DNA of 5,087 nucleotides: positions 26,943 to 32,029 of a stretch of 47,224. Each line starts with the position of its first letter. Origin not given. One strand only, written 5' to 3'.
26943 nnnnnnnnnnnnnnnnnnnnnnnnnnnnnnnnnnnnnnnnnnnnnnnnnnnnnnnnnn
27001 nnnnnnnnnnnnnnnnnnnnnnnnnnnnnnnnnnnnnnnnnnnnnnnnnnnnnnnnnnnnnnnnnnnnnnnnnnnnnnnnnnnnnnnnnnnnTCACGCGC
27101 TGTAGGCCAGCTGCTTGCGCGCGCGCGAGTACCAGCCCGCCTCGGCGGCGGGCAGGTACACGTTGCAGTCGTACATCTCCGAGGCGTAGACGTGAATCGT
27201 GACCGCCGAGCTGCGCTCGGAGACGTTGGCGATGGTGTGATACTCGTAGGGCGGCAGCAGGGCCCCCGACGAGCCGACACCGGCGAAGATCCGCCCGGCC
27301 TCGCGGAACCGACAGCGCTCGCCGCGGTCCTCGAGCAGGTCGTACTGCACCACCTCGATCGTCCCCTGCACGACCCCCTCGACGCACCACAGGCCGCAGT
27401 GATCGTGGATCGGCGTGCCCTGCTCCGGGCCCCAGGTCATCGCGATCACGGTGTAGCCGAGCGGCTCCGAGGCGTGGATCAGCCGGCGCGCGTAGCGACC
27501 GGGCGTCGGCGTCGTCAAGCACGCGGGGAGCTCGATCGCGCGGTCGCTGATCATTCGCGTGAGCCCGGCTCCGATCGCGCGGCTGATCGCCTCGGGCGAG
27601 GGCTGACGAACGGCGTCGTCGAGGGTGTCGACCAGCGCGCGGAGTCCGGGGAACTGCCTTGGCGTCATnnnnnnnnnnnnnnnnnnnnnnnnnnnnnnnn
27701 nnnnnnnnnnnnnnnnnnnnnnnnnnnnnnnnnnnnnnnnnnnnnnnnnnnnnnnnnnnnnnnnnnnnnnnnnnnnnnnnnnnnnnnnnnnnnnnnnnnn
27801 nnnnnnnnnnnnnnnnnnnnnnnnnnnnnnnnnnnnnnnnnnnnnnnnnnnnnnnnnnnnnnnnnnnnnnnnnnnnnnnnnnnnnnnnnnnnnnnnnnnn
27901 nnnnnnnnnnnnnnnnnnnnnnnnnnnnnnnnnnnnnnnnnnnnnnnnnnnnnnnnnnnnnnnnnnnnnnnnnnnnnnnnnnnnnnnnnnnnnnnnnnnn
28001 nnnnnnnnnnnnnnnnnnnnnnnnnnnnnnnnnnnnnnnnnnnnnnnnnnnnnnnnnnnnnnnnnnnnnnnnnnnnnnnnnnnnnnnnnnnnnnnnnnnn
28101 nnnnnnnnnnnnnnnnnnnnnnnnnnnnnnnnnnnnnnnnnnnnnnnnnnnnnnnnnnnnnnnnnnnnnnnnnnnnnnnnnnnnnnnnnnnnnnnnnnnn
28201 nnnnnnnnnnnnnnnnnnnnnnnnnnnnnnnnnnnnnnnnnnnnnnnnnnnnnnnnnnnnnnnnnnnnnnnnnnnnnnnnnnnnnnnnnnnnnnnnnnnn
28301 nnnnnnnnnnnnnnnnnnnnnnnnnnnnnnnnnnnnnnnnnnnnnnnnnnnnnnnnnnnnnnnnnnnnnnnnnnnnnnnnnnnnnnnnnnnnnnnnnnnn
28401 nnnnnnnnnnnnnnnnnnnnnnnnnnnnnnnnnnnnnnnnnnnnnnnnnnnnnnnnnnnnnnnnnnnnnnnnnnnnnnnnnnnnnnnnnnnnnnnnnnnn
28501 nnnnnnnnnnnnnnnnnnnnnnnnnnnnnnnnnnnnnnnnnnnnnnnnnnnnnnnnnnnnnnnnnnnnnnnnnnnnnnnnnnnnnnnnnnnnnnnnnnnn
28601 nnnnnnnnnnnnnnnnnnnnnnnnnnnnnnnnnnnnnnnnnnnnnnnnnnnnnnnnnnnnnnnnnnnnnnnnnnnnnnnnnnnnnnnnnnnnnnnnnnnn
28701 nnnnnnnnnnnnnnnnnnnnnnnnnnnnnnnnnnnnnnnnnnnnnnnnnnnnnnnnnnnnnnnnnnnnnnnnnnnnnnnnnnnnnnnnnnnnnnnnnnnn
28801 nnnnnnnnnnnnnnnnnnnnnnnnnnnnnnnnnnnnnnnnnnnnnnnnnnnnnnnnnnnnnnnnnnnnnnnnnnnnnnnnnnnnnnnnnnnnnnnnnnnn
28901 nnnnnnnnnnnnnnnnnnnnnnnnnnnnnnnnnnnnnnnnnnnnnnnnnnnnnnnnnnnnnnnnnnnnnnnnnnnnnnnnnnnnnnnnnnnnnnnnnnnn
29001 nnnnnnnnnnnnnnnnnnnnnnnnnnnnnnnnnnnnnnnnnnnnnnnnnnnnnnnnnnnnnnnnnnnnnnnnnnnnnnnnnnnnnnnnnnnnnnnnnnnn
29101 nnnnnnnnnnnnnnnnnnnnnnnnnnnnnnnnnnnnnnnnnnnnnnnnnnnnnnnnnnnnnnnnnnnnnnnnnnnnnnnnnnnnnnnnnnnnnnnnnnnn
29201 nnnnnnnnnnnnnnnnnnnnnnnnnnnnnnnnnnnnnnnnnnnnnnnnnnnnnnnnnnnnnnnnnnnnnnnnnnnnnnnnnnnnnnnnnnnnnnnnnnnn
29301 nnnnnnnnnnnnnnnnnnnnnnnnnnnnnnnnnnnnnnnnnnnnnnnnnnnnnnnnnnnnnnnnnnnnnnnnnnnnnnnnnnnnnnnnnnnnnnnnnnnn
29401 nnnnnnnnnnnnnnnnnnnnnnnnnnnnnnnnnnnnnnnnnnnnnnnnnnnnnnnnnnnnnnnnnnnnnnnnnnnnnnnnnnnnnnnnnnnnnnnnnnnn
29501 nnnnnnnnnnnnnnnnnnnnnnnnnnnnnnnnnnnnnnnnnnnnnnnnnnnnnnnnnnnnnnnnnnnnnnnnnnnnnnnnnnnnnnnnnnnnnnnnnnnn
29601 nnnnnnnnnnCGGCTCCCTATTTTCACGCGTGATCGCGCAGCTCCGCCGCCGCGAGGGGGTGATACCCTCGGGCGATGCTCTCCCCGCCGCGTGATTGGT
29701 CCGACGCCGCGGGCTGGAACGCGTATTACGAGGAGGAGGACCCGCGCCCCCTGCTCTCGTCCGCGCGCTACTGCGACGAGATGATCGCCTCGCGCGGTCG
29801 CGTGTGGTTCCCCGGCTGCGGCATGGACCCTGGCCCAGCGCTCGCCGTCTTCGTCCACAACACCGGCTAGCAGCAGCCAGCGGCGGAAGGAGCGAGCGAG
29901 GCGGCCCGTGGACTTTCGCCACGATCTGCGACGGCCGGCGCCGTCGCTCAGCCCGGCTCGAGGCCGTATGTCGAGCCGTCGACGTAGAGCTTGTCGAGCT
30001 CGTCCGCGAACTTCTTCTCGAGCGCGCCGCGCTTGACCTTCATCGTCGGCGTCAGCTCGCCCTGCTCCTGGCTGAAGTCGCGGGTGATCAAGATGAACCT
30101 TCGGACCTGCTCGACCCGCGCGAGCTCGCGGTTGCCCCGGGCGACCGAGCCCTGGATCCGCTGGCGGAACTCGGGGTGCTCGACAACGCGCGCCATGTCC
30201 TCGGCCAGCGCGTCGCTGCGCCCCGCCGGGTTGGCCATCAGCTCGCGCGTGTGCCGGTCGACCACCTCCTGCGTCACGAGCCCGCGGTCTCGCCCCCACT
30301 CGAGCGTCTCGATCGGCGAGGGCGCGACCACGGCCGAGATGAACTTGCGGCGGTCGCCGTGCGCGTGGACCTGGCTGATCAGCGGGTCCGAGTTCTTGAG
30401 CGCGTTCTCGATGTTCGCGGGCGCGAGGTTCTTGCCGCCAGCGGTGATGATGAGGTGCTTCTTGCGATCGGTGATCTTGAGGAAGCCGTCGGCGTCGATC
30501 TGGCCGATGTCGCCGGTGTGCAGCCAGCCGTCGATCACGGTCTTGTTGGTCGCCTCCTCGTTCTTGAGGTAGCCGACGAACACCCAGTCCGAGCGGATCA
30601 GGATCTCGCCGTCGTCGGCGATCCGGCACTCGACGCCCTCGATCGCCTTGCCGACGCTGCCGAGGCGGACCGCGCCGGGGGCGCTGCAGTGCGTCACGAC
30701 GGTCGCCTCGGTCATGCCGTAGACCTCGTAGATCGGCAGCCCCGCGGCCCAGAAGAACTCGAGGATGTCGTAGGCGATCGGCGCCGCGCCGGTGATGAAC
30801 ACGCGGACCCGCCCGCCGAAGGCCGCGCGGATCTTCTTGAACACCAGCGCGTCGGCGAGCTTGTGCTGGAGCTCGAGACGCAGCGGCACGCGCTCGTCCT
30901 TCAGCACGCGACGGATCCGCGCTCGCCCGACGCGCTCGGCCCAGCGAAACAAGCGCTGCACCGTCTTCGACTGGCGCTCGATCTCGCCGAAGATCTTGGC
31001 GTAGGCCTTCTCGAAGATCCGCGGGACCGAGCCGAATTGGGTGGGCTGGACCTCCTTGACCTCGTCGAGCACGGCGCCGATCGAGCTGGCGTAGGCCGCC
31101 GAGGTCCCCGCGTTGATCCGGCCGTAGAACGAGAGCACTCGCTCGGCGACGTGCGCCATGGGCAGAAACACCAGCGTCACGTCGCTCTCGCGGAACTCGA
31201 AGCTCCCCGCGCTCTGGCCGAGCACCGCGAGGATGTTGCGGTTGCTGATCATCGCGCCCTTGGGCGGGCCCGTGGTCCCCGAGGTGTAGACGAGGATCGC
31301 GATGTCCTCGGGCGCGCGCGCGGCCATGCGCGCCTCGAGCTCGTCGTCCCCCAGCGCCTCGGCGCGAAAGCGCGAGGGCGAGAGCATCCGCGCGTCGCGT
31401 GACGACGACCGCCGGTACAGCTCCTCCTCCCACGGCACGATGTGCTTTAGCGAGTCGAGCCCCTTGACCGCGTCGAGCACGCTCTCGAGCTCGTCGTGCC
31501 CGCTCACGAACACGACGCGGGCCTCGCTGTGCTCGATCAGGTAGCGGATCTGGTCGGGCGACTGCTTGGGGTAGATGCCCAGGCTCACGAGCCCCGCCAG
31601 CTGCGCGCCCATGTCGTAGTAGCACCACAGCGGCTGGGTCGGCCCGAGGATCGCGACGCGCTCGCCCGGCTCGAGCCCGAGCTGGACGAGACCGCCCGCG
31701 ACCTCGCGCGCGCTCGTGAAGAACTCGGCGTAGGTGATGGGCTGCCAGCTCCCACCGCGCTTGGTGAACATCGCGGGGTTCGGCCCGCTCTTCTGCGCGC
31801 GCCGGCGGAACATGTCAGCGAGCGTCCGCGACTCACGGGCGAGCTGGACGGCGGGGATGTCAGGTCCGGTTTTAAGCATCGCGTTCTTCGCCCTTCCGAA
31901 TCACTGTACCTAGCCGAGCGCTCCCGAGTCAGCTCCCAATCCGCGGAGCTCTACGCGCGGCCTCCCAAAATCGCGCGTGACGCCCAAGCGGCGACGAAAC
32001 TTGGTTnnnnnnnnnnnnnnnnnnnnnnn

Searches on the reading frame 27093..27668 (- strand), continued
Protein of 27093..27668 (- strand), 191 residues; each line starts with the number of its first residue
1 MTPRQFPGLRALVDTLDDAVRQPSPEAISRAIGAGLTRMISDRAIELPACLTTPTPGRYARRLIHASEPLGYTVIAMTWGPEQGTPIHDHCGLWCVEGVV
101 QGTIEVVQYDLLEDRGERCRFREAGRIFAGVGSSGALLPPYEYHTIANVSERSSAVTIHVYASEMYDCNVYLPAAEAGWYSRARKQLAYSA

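Call 32: predict_structure(alignment_id=A1)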
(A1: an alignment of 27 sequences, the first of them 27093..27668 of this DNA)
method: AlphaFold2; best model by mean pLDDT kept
length: 191 residues; sequences in the alignment: 27
mean_pLDDT: 94.4   pTM: 0.88
mean pLDDT of the five models: 94.4, 94.1, 93.5, 93.4, 93.2
residues with pLDDT >= 90: 177; 70-90: 10; 50-70: 2; < 50: 2
segments of 3 or more residues with pLDDT < 50: none
pLDDT, mean of each block of 10 residues (from residue 1): 79 98 96 98 95 95 96 98 96 94 97 96 96 90 91 97 94 95 95 82
secondary structure, 60 per line:
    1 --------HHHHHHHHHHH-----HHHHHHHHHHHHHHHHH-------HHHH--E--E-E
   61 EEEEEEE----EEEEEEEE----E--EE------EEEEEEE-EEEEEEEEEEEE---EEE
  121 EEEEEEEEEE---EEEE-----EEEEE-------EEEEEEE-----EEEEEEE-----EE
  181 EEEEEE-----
elements in order: H9-19 H25-41 H49-52 E60-67 E72-79 E95-101 E103-114 E118-130 E134-137 E143-147 E155-161 E167-173 E179-186

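Call 40: fold_search(model_id=the predicted structure, library=pdb)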
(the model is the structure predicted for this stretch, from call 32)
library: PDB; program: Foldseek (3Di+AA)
matches with E <= 10: 1820; with E <= 0.001: 524
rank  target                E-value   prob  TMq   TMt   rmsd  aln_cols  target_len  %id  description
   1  6xb9_A                2.8e-15  1.00  0.82  0.81   2.3       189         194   28  Crystal structure of Azotobacter vinelandii 3-mercaptopropionic acid dioxygenase in complex with 3-hydroxypropionic ac (released 2021-03-03)
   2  6xb9_I                4.0e-15  1.00  0.82  0.83   2.3       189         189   28  Crystal structure of Azotobacter vinelandii 3-mercaptopropionic acid dioxygenase in complex with 3-hydroxypropionic ac (released 2021-03-03)
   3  6xb9_C                4.5e-15  1.00  0.83  0.82   3.3       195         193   28  Crystal structure of Azotobacter vinelandii 3-mercaptopropionic acid dioxygenase in complex with 3-hydroxypropionic ac (released 2021-03-03)
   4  6xb9_B                7.5e-15  1.00  0.82  0.82   2.3       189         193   28  Crystal structure of Azotobacter vinelandii 3-mercaptopropionic acid dioxygenase in complex with 3-hydroxypropionic ac (released 2021-03-03)
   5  6xb9_L                1.0e-14  1.00  0.81  0.83   2.3       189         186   28  Crystal structure of Azotobacter vinelandii 3-mercaptopropionic acid dioxygenase in complex with 3-hydroxypropionic ac (released 2021-03-03)
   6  4tlf_A                1.5e-14  1.00  0.82  0.80   2.3       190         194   25  Crystal structure of Thiol dioxygenase from Pseudomonas aeruginosa (released 2015-06-17)
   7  4wvz_A                1.7e-14  1.00  0.84  0.82   2.2       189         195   25  Crystal structure of artificial crosslinked thiol dioxygenase G95C variant from Pseudomonas aeruginosa (released 2016-02-24)
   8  4tlf_C                1.7e-14  1.00  0.81  0.79   2.4       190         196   26  Crystal structure of Thiol dioxygenase from Pseudomonas aeruginosa (released 2015-06-17)
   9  4wvz_D                1.9e-14  1.00  0.81  0.76   2.5       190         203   26  Crystal structure of artificial crosslinked thiol dioxygenase G95C variant from Pseudomonas aeruginosa (released 2016-02-24)
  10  4qma                  2.1e-14  1.00  0.84  0.83   2.3       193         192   27  Crystal Structure of a Putative Cysteine Dioxygnase From Ralstonia eutropha: An Alternative Modeling of 2GM6 from JCSG T (released 2014-11-26)
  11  4wvz_C                2.1e-14  1.00  0.81  0.77   2.4       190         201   26  Crystal structure of artificial crosslinked thiol dioxygenase G95C variant from Pseudomonas aeruginosa (released 2016-02-24)
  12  4tlf_D                2.2e-14  1.00  0.81  0.78   2.4       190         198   26  Crystal structure of Thiol dioxygenase from Pseudomonas aeruginosa (released 2015-06-17)
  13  6xb9_F                2.6e-14  1.00  0.75  0.77   2.4       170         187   28  Crystal structure of Azotobacter vinelandii 3-mercaptopropionic acid dioxygenase in complex with 3-hydroxypropionic ac (released 2021-03-03)
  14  4tlf_B                4.2e-14  1.00  0.81  0.80   2.5       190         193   25  Crystal structure of Thiol dioxygenase from Pseudomonas aeruginosa (released 2015-06-17)
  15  3uss_A                1.6e-13  1.00  0.82  0.80   2.6       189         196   24  Crystal structure of Cysteine dioxygenase from Pseudomonas aeruginosa (released 2012-01-18)
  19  2atf                  6.2e-13  1.00  0.74  0.76   4.8       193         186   18  X-RAY STRUCTURE OF cysteine dioxygenase type I FROM MUS MUSCULUS MM.241056 (released 2005-10-18)
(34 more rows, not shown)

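Call 57: search_protein_families(library=pfam, proteins=[L011:6776-7912:+, L010:77-1408:+, L020:6812-7957:+, L024:6770-7984:+, L017:6550-7812:-, L007:6430-7806:+, L009:8589-9002:+, L019:2476-5628:+, L018:8785-9429:+, L006:6258-7811:+], max_evalue=0.001)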
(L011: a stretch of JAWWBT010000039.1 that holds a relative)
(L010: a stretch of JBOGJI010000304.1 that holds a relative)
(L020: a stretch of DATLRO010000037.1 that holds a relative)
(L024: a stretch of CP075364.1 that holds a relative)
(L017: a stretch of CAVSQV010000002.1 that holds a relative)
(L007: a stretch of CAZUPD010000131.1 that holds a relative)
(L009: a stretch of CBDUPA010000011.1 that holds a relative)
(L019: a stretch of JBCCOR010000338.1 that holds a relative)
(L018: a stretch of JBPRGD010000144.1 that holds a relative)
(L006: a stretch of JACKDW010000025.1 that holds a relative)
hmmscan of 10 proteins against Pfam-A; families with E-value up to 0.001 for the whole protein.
L011:6776-7912:+ (379 aa): 4 families
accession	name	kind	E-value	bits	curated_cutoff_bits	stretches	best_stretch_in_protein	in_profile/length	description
PF00561.26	Abhydrolase_1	-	3.5e-23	83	25.8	1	77-363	16-242/245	alpha/beta hydrolase fold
PF00756.26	Esterase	-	5.3e-07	30.1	22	1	145-210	116-169/251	Putative esterase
PF12146.15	Hydrolase_4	-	0.00013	21.8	27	1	129-195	58-122/239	Serine aminopeptidase, S33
PF12697.13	Abhydrolase_6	-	0.00047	21.3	26.3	1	90-277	25-169/217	Alpha/beta hydrolase family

L010:77-1408:+ (444 aa): 0 families

L020:6812-7957:+ (382 aa): 11 families
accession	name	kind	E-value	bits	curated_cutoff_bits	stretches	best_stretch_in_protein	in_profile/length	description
PF13414.12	TPR_11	-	1.4e-10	41.1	26.8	0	86-120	8-42/42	TPR repeat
PF07719.23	TPR_2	-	1.6e-10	40.7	27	1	72-104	1-33/34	Tetratricopeptide repeat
PF13432.12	TPR_16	-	2.1e-10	41.3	32.7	2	87-140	12-65/65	Tetratricopeptide repeat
PF00515.34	TPR_1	-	8.8e-08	32.1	27.8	0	73-104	2-33/34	Tetratricopeptide repeat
PF14559.12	TPR_19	-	2.1e-07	31.6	25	1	119-150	4-35/68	Tetratricopeptide repeat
PF13428.12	TPR_14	-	4.3e-07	30.4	23.5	0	108-149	3-44/44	Tetratricopeptide repeat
PF13424.12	TPR_12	-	3.4e-06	27.6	30.1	1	85-136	23-75/77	Tetratricopeptide repeat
PF13181.12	TPR_8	-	4.1e-06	27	25.7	0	107-138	2-33/34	Tetratricopeptide repeat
PF13431.12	TPR_17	-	1.5e-05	25.3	24.4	0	96-126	3-33/34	Tetratricopeptide repeat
PF13485.12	Peptidase_MA_2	-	5.5e-05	23.5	32.4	1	193-358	8-181/201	Peptidase MA superfamily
PF13176.12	TPR_7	-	0.00083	19.7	27.9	0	108-138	1-33/36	Tetratricopeptide repeat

L024:6770-7984:+ (405 aa): 3 families
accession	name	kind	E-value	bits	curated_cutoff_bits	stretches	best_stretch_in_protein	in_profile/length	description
PF00266.25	Aminotran_5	-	1.3e-56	192.6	21.5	1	24-397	1-371/371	Aminotransferase class-V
PF01053.26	Cys_Met_Meta_PP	-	1e-06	28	27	1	74-234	61-209/381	Cys/Met metabolism PLP-dependent enzyme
PF01041.23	DegT_DnrJ_EryC1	-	9.1e-05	22.3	19.8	1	92-197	48-145/360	DegT/DnrJ/EryC1/StrS aminotransferase family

L017:6550-7812:- (421 aa): 2 families
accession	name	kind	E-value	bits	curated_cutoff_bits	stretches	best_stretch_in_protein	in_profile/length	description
PF13091.12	PLDc_2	-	1.4e-39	135.4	27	2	267-388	7-131/132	PLD-like domain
PF00614.28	PLDc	-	1.4e-08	34.8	21.9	0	158-183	3-28/28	Phospholipase D Active site motif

L007:6430-7806:+ (459 aa): 8 families
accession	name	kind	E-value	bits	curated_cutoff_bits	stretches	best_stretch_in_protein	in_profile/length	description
PF04820.20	Trp_halogenase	-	9.6e-23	81.2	21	2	135-398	151-386/458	Tryptophan halogenase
PF01494.25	FAD_binding_3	-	1.1e-21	77.9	22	1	36-365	1-323/349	FAD binding domain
PF12831.13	FAD_oxidored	-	9.3e-11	42.1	27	1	38-236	1-184/416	FAD dependent oxidoreductase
PF01266.30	DAO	-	2.5e-10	40.9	27.9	2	39-88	2-47/353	FAD dependent oxidoreductase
PF01946.23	Thi4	-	1.4e-05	24.9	26.2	0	29-68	10-50/235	Thi4 family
PF13450.12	NAD_binding_8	-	2e-05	25.2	21.9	1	41-75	1-35/68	NAD(P)-binding Rossmann-like domain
PF07992.20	Pyr_redox_2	-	2.2e-05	24.5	26.1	1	38-213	2-119/291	Pyridine nucleotide-disulphide oxidoreductase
PF00890.30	FAD_binding_2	-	0.00011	22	20.4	1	39-131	2-91/414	FAD binding domain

L009:8589-9002:+ (138 aa): 0 families

L019:2476-5628:+ (1051 aa): 3 families
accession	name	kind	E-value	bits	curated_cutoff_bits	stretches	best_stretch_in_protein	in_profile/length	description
PF00668.25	Condensation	-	5.2e-88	296.2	30.6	1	51-497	2-443/456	Condensation domain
PF00501.34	AMP-binding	-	2e-73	247.9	29.9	1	539-886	3-382/384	AMP-binding enzyme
PF13193.12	AMP-binding_C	-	3e-12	47.7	24.5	1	958-1031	1-76/76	AMP-binding enzyme C-terminal domain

L018:8785-9429:+ (215 aa): 0 families

L006:6258-7811:+ (518 aa): 1 family
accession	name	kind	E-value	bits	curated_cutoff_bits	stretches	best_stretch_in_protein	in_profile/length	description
PF22807.2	TrAA12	-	5.4e-12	45.2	30.9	1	400-458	380-442/463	TrAA12-like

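Call 71: search_protein_representatives(protein=window:27093-27668:-)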
Query: 191 residues. Proteins with E-value up to 0.001 (for the whole library): 1327; up to 1e-10: 380; up to 1e-30: 47. The best 150 are listed.
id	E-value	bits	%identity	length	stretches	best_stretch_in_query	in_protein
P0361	7.9e-55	201.9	49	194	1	6-189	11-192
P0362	1.1e-52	194.9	47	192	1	5-190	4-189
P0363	1.1e-50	188.4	49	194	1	6-190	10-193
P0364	2.8e-49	183.8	46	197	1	5-188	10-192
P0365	8.1e-49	182.3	43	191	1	4-190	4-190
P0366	6.3e-47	176.1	51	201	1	15-187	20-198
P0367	2.1e-46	174.4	45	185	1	7-187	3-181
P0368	1.5e-45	171.6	46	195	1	5-187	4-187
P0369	9.3e-45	169.0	47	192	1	14-189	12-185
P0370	2.1e-44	167.9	46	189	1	4-187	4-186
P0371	1.9e-43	164.8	45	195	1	3-189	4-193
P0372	7.0e-43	162.9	48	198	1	6-176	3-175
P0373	1.3e-42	162.1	43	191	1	5-188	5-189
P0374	9.0e-42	159.3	45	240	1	8-190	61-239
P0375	3.3e-41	157.4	42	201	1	5-189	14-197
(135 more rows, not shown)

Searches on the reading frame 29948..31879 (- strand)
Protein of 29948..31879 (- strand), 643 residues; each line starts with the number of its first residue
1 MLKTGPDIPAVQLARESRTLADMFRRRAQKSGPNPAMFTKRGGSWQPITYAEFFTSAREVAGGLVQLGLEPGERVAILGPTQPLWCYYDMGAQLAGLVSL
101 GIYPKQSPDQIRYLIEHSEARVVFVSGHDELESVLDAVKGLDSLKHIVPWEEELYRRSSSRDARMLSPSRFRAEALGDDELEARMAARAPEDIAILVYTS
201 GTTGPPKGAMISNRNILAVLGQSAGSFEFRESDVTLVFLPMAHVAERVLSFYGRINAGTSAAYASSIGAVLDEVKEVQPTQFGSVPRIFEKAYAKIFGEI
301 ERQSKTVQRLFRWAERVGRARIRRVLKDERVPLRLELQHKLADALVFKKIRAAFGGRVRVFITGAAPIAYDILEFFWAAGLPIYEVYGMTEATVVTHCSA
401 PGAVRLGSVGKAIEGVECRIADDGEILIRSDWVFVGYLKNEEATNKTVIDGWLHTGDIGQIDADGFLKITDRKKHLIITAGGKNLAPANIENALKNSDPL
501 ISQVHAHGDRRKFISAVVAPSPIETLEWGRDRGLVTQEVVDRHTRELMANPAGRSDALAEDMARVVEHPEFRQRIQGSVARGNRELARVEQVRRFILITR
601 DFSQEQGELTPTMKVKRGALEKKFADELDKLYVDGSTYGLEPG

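Call 4: search_protein_families(library=pfam, proteins=[window:29948-31879:-], max_evalue=0.01)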
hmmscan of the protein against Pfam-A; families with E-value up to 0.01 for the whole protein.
window:29948-31879:- (643 aa): 2 families
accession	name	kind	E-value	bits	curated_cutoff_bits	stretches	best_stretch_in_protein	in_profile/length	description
PF00501.34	AMP-binding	-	5.1e-71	239.9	29.9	1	24-438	1-384/384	AMP-binding enzyme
PF23562.2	AMP-binding_C_3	-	4e-11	43.8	20.8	2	564-633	52-121/124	AMP-binding enzyme C-terminal domain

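Call 5: search_protein_families(library=ncbifam, proteins=[window:29948-31879:-], max_evalue=0.01)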
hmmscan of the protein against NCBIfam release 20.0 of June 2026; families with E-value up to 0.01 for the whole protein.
window:29948-31879:- (643 aa): 101 families (the best 25 are shown)
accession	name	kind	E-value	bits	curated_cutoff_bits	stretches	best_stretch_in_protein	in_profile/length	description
NF038343.1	ligase_FadD11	exception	3.6e-115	385.6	950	1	19-634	2-583/585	fatty acid--CoA ligase FadD11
NF004837.0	PRK06187.1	subfamily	1.1e-73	248.3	476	2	16-290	6-272/531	long-chain-fatty-acid--CoA ligase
NF005801.1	PRK07656.1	equivalog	4.9e-55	187.1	657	2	358-498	281-427/500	FadD3 family acyl-CoA ligase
NF041592.1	carboxyl_red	equivalog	6.3e-53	179.7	1300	3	44-317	74-360/1160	carboxylic acid reductase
NF006182.0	PRK08316.1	subfamily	2.4e-51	174.8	663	2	15-288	8-270/523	fatty acyl-CoA synthetase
NF005714.0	PRK07529.1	subfamily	2.6e-48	164.8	632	2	358-496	340-497/640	acyl-CoA synthetase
TIGR01923.1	menE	equivalog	4.3e-47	160.9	330.15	2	358-504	226-377/442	o-succinylbenzoate--CoA ligase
NF002966.0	PRK03640.1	equivalog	3.1e-46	158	556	3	343-498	241-406/483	o-succinylbenzoate--CoA ligase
NF005702.0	PRK07514.1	subfamily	5.7e-46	156.9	558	2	354-498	268-424/506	malonyl-CoA synthase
NF004114.0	PRK05605.1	equivalog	4.4e-45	154.1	766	3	358-504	340-498/575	long-chain-fatty-acid--CoA ligase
NF009233.0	PRK12583.1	subfamily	2.3e-44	151.8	832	2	16-289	16-302/558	fatty acid CoA ligase family protein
NF052269.1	Staph_lig_FadD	equivalog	6.8e-43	146.7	650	3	357-519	266-438/499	long-chain-fatty-acid--CoA ligase FadD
NF006020.0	PRK08162.1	subfamily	9.7e-42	143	677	2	424-508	390-474/545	acyl-CoA synthetase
NF005858.0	PRK07787.1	subfamily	8.5e-40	136.6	575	1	50-496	29-396/471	acyl-CoA synthetase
NF004808.0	PRK06155.1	equivalog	2.9e-38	131.4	722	2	13-245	16-234/542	ATP-dependent acyl-CoA ligase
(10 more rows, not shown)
